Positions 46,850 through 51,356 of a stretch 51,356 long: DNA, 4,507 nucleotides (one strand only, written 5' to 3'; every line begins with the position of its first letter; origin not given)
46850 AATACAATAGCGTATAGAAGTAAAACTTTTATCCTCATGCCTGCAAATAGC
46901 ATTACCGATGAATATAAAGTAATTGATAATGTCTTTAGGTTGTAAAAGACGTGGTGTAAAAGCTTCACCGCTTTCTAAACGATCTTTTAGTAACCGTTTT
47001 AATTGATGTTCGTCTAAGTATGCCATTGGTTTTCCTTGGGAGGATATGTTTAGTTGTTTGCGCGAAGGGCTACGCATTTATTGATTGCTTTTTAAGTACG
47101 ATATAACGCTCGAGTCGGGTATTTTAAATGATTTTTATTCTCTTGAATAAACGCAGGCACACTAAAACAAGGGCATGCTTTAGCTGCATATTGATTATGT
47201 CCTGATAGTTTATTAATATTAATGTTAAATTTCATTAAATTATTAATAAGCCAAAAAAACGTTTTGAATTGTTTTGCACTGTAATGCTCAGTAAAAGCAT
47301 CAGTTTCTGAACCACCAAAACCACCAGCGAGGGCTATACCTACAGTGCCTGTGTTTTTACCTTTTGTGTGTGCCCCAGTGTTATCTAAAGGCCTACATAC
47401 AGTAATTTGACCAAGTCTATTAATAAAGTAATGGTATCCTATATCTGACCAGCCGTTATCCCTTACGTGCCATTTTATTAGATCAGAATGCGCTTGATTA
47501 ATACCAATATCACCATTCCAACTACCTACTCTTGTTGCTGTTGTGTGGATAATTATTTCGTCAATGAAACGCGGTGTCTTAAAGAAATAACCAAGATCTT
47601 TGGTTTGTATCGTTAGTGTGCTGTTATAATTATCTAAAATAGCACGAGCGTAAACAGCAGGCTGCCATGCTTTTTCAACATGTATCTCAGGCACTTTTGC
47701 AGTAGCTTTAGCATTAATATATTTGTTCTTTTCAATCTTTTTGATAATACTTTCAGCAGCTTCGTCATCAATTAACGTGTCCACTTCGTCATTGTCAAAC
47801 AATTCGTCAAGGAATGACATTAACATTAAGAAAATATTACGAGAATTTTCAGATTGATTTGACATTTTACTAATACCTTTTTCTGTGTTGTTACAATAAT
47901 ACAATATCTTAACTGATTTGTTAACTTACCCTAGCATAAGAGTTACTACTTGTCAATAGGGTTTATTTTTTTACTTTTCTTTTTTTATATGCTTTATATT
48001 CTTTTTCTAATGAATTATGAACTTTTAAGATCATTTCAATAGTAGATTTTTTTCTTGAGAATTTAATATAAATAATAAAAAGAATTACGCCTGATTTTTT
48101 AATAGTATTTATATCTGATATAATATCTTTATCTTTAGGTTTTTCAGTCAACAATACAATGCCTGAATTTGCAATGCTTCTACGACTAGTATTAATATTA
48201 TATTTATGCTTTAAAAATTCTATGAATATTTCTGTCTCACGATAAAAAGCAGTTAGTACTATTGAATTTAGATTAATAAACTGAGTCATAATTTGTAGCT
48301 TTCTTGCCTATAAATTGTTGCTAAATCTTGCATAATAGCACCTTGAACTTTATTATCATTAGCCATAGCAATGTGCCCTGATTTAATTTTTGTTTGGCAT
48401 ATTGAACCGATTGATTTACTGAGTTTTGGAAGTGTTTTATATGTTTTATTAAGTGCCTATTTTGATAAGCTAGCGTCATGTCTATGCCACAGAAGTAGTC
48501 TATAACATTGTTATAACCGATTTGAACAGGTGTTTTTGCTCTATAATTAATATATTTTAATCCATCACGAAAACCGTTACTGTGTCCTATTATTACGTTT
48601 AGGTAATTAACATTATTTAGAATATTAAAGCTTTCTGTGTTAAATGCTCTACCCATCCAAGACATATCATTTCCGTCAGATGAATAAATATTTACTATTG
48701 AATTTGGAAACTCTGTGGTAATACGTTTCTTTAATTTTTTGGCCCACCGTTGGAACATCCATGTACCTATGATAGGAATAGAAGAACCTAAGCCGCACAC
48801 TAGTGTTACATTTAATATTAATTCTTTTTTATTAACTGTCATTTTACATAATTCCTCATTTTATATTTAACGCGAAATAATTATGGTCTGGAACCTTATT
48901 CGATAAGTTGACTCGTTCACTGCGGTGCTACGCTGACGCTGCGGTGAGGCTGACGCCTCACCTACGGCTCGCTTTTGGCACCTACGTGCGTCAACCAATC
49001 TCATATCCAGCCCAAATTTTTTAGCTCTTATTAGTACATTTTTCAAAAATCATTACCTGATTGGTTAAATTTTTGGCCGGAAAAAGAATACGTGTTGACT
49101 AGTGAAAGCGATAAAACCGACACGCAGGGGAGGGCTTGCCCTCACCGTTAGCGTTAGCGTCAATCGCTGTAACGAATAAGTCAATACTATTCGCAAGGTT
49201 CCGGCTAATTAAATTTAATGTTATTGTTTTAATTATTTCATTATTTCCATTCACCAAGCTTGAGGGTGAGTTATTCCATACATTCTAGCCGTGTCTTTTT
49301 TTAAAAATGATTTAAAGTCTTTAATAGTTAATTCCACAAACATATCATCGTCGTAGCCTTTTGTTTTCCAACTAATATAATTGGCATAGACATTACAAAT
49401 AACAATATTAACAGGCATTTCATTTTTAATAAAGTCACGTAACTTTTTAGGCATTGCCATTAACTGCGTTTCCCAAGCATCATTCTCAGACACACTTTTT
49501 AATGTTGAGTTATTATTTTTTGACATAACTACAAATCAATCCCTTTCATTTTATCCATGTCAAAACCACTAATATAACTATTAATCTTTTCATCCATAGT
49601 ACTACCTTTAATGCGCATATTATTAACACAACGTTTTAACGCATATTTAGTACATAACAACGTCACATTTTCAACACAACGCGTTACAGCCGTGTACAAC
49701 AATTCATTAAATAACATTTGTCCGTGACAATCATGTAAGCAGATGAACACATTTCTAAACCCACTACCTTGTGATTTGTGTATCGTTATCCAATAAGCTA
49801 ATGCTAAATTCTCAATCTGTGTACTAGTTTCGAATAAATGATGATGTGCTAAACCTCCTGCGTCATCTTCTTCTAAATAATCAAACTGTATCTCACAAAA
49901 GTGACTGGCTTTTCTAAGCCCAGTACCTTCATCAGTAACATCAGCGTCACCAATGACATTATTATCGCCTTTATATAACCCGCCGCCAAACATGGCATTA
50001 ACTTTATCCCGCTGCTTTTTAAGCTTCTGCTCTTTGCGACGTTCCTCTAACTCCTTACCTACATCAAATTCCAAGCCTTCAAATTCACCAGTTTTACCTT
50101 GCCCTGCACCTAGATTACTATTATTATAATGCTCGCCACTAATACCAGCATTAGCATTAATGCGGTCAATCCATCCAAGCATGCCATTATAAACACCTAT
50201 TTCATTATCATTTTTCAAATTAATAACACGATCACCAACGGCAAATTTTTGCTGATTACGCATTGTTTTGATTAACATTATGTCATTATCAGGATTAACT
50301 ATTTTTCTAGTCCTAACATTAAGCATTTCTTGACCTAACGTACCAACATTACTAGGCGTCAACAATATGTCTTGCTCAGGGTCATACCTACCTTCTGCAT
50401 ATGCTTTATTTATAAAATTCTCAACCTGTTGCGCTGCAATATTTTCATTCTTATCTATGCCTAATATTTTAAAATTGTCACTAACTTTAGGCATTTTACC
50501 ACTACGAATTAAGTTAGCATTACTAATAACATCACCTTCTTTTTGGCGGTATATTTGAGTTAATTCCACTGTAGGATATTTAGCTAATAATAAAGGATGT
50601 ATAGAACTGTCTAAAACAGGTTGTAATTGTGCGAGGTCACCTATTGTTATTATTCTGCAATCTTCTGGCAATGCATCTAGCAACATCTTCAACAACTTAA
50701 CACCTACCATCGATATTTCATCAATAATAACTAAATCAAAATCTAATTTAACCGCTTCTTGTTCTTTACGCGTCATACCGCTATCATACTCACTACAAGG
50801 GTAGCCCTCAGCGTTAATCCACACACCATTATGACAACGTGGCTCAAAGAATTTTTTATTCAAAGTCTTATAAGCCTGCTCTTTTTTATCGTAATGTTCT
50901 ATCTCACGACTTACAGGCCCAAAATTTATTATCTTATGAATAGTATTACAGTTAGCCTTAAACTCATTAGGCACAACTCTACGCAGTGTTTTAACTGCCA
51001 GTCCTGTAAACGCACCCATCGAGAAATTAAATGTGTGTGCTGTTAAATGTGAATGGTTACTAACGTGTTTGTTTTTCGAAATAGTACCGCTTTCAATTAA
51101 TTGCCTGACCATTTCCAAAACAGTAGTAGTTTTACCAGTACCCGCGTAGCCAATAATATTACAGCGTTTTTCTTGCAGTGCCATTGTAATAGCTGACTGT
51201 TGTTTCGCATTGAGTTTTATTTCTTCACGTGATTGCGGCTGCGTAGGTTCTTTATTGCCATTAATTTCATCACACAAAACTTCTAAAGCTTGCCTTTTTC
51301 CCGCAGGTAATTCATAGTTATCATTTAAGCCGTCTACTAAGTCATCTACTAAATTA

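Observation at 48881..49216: E4 and E5: two family copies arranged head-to-head, one of them antisense, next to an AT-rich accessory block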

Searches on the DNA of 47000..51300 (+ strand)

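Call 12: search_dna_similar(query=window:47000-51300:+, collection=phages, mode=distant, max_rows=25)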
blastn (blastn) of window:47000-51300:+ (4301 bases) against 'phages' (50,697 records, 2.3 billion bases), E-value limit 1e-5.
No match.

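Call 48: search_rna_families(source=window, start=48800, end=49300, threshold=evalue, max_evalue=10)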
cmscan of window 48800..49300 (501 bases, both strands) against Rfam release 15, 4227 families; matches with E-value up to 10: 3.
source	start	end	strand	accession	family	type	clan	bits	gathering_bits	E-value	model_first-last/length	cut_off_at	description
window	49158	49277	+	RF01436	S_pombe_snR33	Gene; snRNA; snoRNA; HACA-box;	CL00027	17.4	80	3.2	1-145/145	no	small nucleolar RNA snR33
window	48980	49129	-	RF01005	MIR530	Gene; miRNA;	-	16.2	85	2.3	1-172/172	no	MIR530 microRNA precursor family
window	49027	49251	-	RF02546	LSU_trypano_mito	Gene; rRNA;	CL00112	10.9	60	6.9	182-561/561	no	Trypanosomatid mitochondrial large subunit ribosomal RNA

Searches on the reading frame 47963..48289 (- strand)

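Call 15: search_protein_families(library=pfam, proteins=[window:47963-48289:-], max_evalue=0.01)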
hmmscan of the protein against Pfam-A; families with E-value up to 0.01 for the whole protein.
window:47963-48289:- (108 aa): 1 family
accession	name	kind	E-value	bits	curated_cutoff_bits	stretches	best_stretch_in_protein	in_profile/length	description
PF00092.34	VWA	-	0.002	18.8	23.8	1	34-92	98-155/174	von Willebrand factor type A domain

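Call 16: search_protein_families(library=phrogs, proteins=[window:47963-48289:-], max_evalue=0.001)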
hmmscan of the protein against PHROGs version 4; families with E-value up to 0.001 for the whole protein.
window:47963-48289:- (108 aa): 0 families

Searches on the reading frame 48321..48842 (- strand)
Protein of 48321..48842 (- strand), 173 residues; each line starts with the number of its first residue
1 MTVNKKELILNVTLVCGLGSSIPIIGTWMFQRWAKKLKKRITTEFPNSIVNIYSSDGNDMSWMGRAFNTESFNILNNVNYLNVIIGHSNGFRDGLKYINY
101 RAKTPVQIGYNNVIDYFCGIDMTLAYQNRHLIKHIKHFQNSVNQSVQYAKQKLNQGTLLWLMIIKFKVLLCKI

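Call 15: search_protein_families(library=pfam, proteins=[window:48321-48842:-], max_evalue=0.01)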
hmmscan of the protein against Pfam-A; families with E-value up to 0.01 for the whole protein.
window:48321-48842:- (173 aa): 1 family
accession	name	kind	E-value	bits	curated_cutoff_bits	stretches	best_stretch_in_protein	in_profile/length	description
PF00793.26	DAHP_synth_1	-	0.0016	17.9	25.5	1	32-124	81-173/270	DAHP synthetase I family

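Call 16: search_protein_families(library=phrogs, proteins=[window:48321-48842:-], max_evalue=0.001)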
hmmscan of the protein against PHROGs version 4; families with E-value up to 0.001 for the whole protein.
window:48321-48842:- (173 aa): 0 families
